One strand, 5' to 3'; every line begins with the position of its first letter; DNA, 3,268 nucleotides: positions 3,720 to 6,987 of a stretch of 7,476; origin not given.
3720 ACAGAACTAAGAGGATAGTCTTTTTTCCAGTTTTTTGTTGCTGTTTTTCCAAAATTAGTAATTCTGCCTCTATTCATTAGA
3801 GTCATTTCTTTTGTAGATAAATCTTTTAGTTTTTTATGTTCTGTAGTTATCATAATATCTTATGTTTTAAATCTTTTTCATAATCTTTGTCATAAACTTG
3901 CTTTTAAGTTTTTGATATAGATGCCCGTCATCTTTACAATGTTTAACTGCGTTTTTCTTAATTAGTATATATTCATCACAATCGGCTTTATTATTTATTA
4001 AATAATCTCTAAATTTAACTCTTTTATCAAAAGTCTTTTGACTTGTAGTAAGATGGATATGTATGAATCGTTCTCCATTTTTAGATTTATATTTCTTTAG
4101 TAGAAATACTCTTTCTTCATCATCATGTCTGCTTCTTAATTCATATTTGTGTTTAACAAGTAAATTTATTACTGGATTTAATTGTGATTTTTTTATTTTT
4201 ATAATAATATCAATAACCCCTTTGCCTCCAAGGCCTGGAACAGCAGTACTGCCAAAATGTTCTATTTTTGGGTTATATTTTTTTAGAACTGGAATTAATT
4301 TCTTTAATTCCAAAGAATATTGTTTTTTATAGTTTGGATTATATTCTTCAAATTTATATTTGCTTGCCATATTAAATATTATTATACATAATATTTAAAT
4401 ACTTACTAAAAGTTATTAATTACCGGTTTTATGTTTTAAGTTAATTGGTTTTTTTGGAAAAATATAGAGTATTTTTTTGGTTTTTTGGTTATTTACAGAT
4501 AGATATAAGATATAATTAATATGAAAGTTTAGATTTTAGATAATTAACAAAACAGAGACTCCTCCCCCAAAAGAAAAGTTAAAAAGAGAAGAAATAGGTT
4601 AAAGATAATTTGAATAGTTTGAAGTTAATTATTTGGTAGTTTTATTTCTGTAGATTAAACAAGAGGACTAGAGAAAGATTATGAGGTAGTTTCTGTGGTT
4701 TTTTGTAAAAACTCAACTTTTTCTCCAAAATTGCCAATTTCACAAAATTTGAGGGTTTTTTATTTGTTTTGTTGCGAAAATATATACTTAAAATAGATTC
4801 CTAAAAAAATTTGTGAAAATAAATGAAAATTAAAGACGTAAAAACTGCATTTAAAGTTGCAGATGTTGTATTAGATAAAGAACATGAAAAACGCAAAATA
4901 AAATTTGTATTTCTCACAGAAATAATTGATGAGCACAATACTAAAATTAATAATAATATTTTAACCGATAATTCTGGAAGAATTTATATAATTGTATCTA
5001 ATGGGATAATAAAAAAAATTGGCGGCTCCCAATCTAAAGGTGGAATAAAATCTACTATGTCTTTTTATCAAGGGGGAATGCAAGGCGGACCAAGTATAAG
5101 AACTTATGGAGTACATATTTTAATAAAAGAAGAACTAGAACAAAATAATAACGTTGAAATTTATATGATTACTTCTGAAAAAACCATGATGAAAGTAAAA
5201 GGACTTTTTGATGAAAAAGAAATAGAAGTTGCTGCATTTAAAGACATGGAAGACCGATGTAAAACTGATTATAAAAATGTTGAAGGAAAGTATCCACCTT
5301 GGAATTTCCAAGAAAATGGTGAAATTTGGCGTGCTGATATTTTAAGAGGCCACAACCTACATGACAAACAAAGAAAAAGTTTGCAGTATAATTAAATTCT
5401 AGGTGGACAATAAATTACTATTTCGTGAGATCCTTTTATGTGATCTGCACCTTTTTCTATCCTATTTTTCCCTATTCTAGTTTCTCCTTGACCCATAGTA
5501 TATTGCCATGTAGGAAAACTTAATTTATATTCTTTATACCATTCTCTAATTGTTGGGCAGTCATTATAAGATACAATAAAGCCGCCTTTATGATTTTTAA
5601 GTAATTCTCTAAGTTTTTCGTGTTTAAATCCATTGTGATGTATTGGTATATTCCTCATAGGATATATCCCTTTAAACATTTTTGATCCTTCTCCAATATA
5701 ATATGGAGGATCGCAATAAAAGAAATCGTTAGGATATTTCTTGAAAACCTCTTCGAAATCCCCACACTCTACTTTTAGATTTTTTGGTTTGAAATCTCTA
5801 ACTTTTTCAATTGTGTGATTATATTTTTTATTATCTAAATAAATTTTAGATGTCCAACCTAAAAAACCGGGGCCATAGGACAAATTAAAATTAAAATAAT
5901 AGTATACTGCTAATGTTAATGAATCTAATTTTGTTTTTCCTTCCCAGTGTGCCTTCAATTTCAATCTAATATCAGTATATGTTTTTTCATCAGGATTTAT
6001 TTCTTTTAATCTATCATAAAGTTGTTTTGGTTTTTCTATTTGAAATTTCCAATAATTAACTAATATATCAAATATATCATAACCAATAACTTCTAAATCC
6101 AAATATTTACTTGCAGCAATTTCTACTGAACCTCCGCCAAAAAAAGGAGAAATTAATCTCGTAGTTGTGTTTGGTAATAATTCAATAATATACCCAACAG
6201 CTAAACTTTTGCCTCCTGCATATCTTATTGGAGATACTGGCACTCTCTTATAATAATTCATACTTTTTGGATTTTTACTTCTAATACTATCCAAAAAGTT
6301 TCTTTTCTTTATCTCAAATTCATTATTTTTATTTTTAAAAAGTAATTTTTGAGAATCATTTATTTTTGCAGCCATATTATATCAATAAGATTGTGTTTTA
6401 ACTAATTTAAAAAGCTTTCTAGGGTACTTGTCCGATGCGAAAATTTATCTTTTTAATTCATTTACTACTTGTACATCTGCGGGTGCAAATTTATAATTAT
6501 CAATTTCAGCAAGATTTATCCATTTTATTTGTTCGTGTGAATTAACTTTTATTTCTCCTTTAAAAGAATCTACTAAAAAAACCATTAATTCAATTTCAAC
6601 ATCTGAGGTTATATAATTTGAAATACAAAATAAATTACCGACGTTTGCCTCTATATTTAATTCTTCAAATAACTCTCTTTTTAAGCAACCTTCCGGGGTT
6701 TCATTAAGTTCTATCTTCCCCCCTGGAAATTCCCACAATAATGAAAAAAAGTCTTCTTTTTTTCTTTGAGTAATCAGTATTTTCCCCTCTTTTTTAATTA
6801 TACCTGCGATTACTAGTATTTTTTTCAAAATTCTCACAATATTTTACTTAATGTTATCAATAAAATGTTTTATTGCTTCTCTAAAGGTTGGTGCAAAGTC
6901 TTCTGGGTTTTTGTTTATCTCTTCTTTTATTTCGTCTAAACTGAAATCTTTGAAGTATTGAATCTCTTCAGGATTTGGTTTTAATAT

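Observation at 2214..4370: Tight three-gene operon: GrpB NTase-fold, GNAT::nuclease-remnant/DUF4268 fusion, and EVE-like reader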

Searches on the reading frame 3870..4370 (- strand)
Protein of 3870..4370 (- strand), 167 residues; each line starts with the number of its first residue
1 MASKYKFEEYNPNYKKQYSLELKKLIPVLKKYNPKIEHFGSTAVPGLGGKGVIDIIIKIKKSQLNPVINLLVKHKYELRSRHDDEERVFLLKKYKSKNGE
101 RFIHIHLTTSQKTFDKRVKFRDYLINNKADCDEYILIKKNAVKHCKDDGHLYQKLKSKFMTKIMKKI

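Call 3: search_protein_families(library=pfam, proteins=[window:3870-4370:-], max_evalue=0.1)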
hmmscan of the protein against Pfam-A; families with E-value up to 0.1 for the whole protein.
window:3870-4370:- (167 aa): 4 families
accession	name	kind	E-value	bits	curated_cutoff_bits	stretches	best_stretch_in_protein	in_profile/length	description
PF04229.20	GrpB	-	7.2e-31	108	25.5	1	8-166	5-159/159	GrpB protein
PF22381.2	Staph_reg_Sar_Rot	-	0.0043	17.6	27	0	52-90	36-71/85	Transcriptional regulator SarA/Rot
PF11566.13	PI31_Prot_N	-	0.016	15.3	21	1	61-166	45-146/154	PI31 proteasome regulator N-terminal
PF14574.11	RACo_C_ter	-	0.023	14.2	27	1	31-103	58-130/261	C-terminal domain of RACo the ASKHA domain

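Call 4: search_protein_families(library=ncbifam, proteins=[window:3870-4370:-], max_evalue=0.1)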
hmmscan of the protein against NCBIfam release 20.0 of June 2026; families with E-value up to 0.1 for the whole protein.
window:3870-4370:- (167 aa): 1 family
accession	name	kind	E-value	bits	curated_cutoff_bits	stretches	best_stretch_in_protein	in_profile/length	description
NF002879.0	PRK03333.1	equivalog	3.6e-10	39.4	215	1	8-166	215-383/395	dephospho-CoA kinase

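Call 26: search_protein_families(library=padloc, proteins=[window:3870-4370:-], max_evalue=0.01)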
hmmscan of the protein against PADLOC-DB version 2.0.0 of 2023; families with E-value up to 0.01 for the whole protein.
window:3870-4370:- (167 aa): 1 family
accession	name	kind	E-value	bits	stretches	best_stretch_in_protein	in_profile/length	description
PDLC02382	pAgo_II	-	0.0004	17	1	8-119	400-509/782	Class II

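Call 61: search_solved_structures(query=window:3870-4370:-, max_evalue=0.01)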
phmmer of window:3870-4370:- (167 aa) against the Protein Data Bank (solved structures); distinct sequences matched with E-value up to 0.01: 1.
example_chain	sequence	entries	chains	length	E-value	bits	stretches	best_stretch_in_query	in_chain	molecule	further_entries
2nrk_A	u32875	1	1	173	8e-12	48.5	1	8-166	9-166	Hypothetical protein GrpB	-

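Call 83: list_cluster_members(proteins=[P0147, window:3870-4370:-, window:5395-6375:-])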
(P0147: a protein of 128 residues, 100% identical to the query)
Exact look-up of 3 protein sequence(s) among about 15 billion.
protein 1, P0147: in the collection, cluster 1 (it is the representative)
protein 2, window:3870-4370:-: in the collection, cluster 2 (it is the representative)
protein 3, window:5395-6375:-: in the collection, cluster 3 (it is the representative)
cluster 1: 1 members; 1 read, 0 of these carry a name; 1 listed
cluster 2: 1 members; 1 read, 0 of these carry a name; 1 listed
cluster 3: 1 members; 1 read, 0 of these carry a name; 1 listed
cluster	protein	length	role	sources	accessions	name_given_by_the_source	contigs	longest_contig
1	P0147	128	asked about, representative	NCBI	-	-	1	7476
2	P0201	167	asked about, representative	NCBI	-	-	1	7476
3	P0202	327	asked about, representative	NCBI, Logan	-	-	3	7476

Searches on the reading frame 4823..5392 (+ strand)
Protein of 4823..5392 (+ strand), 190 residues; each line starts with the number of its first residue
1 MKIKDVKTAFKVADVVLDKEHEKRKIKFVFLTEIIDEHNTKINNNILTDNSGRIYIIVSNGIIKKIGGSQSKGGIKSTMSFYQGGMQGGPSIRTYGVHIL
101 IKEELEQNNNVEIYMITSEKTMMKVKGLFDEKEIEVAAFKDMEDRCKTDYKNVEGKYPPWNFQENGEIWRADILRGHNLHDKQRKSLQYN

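Call 3: search_protein_families(library=pfam, proteins=[window:4823-5392:+], max_evalue=0.1)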
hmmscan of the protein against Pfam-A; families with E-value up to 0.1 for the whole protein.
window:4823-5392:+ (190 aa): 1 family
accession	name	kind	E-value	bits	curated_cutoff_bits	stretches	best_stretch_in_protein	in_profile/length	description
PF18257.6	DsbG_N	-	0.023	15.1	25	0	13-63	13-60/90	Disulfide isomerase DsbG N-terminal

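Call 4: search_protein_families(library=ncbifam, proteins=[window:4823-5392:+], max_evalue=0.1)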
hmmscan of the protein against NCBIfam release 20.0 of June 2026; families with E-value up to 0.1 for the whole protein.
window:4823-5392:+ (190 aa): 1 family
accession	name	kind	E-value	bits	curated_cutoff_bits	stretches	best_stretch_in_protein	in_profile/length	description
NF033144.1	rifampin_ARR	equivalog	0.099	12.4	130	0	21-64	28-70/131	NAD(+)--rifampin ADP-ribosyltransferase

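Call 26: search_protein_families(library=padloc, proteins=[window:4823-5392:+], max_evalue=0.01)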
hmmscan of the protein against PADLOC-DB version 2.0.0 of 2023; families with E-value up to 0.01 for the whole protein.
window:4823-5392:+ (190 aa): 0 families

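Call 64: search_solved_structures(query=window:4823-5392:+, max_evalue=1)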
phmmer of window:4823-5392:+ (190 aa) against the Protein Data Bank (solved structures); distinct sequences matched with E-value up to 1: 1.
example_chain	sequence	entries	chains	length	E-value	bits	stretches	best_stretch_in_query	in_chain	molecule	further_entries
3oc9_A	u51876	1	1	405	0.27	14.5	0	3-56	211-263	UDP-N-acetylglucosamine pyrophosphorylase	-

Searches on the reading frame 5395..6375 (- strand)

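Call 3: search_protein_families(library=pfam, proteins=[window:5395-6375:-], max_evalue=0.1)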
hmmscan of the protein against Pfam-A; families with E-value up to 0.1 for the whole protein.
window:5395-6375:- (327 aa): 1 family
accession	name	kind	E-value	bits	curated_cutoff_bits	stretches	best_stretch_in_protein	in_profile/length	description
PF02086.21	MethyltransfD12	-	4.1e-41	141.8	22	1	52-294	1-253/253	D12 class N6 adenine-specific DNA methyltransferase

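Call 4: search_protein_families(library=ncbifam, proteins=[window:5395-6375:-], max_evalue=0.1)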
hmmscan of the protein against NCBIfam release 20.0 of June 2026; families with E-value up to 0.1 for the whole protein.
window:5395-6375:- (327 aa): 2 families
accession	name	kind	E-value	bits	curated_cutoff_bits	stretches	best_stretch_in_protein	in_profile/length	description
TIGR00571.1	dam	subfamily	3.3e-19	69.6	114.85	1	49-294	4-250/267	Dam family site-specific DNA-(adenine-N6)-methyltransferase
NF008152.0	PRK10904.1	equivalog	2.9e-07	30.2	441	1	50-286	8-243/271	adenine-specific DNA-methyltransferase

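Call 26: search_protein_families(library=padloc, proteins=[window:5395-6375:-], max_evalue=0.01)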
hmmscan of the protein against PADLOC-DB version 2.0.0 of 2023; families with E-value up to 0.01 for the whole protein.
window:5395-6375:- (327 aa): 18 families
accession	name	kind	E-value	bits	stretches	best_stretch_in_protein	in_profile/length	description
PDLC03281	MTase_II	-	1.6e-119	397.2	1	18-321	7-306/309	Type II methyltransferase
PDLC03247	MTase_II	-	5e-37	125.6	1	48-305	4-255/282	Type II methyltransferase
PDLC03294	MTase_II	-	6e-22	76.6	1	49-298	7-257/272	Type II methyltransferase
PDLC03717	oMTase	-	3.5e-19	67.3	1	48-304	4-255/285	orphan methyltransferase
PDLC04018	PD-Lambda-5_B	-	3.8e-16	57.2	1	47-295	5-258/291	-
PDLC03729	oMTase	-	6.6e-15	53.3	1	50-286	8-243/275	orphan methyltransferase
PDLC03735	oMTase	-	6e-13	46.8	1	50-285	11-255/284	orphan methyltransferase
PDLC03383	MTase_II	-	7e-12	43.4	2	47-125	19-95/318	Type II methyltransferase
PDLC03287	MTase_II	-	1.6e-10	38.4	1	32-231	353-556/646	Type II methyltransferase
PDLC03358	MTase_II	-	5.5e-09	33.7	1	214-285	189-250/301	Type II methyltransferase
PDLC03261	MTase_II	-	1.1e-08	31.8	1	50-306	28-283/643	Type II methyltransferase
PDLC03302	MTase_II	-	1.2e-07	28.9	1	48-225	361-542/626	Type II methyltransferase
PDLC03266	MTase_II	-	2.2e-07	28.6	1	50-234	18-206/285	Type II methyltransferase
PDLC03341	MTase_II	-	8.2e-06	23.5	1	50-122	19-96/316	Type II methyltransferase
PDLC03253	MTase_II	-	2.8e-05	22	1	54-299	11-242/253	Type II methyltransferase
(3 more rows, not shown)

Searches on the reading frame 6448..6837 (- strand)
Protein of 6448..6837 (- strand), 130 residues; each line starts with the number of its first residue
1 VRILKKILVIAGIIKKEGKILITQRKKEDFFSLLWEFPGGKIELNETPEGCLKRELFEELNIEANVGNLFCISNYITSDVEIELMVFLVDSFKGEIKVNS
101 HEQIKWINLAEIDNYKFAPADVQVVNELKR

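Call 3: search_protein_families(library=pfam, proteins=[window:6448-6837:-], max_evalue=0.1)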
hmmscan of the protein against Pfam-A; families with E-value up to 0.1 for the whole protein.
window:6448-6837:- (130 aa): 4 families
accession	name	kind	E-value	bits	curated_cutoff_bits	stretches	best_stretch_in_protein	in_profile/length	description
PF00293.34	NUDIX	-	5.5e-19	68.9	21.1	1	13-125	10-131/134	NUDIX domain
PF14815.12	NUDIX_4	-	7e-19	68.1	35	1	11-125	3-111/113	NUDIX domain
PF22327.2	Nudt16-like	-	0.0042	17.5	27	1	37-81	37-81/161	U8 snoRNA-decapping enzyme-like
PF13869.12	NUDIX_2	-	0.0079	16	27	1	19-76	59-111/188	Nucleotide hydrolase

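Call 4: search_protein_families(library=ncbifam, proteins=[window:6448-6837:-], max_evalue=0.1)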
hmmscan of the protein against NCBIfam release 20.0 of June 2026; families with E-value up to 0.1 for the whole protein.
window:6448-6837:- (130 aa): 21 families
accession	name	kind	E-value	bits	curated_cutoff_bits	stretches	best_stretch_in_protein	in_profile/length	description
NF007834.0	PRK10546.1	equivalog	2.8e-30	104.9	156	1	5-125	2-122/135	pyrimidine (deoxy)nucleoside triphosphate diphosphatase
TIGR00586.1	mutt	equivalog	3.8e-30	104.5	97.9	1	5-129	3-128/129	8-oxo-dGTP diphosphatase MutT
NF006530.0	PRK08999.1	equivalog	5.5e-30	104.5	245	1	5-129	4-129/315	Nudix family hydrolase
NF008044.0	PRK10776.1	equivalog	9.9e-28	96.6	148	1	5-130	2-128/130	8-oxo-dGTP diphosphatase MutT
TIGR02705.1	nudix_YtkD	equivalog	6.3e-07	29.1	154.4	1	14-80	31-90/156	RNA deprotection pyrophosphohydrolase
NF001938.0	PRK00714.1-5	equivalog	9e-07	28.4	116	1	13-85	20-96/172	RNA pyrophosphohydrolase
NF001937.0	PRK00714.1-4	equivalog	2.5e-06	27.2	139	1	13-65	15-63/161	RNA pyrophosphohydrolase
NF003785.0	PRK05379.1-1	equivalog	1e-05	25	418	1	13-68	209-263/347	bifunctional nicotinamide-nucleotide adenylyltransferase/Nudix hydroxylase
NF001934.0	PRK00714.1-1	equivalog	1.3e-05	24.7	241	1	13-69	15-67/176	RNA pyrophosphohydrolase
NF001936.0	PRK00714.1-3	equivalog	3.7e-05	23.6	118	1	13-79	18-80/155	RNA pyrophosphohydrolase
NF012016.0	PRK15472.1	equivalog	5.8e-05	22.8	95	1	8-69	5-67/141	nucleoside triphosphatase NudI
NF006961.0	PRK09438.1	equivalog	6.2e-05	22.5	103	1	7-69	11-68/151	dihydroneopterin triphosphate diphosphatase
NF001935.0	PRK00714.1-2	equivalog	0.0007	19.1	259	1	34-65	32-63/183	RNA pyrophosphohydrolase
NF001299.0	PRK00241.1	equivalog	0.0012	18.3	158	1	13-102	141-226/263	NAD(+) diphosphatase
NF052459.1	OxoGTPPhMutT1Mycb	equivalog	0.0014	17.8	475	1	35-125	31-122/292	8-oxo-(d)GTP phosphatase MutT1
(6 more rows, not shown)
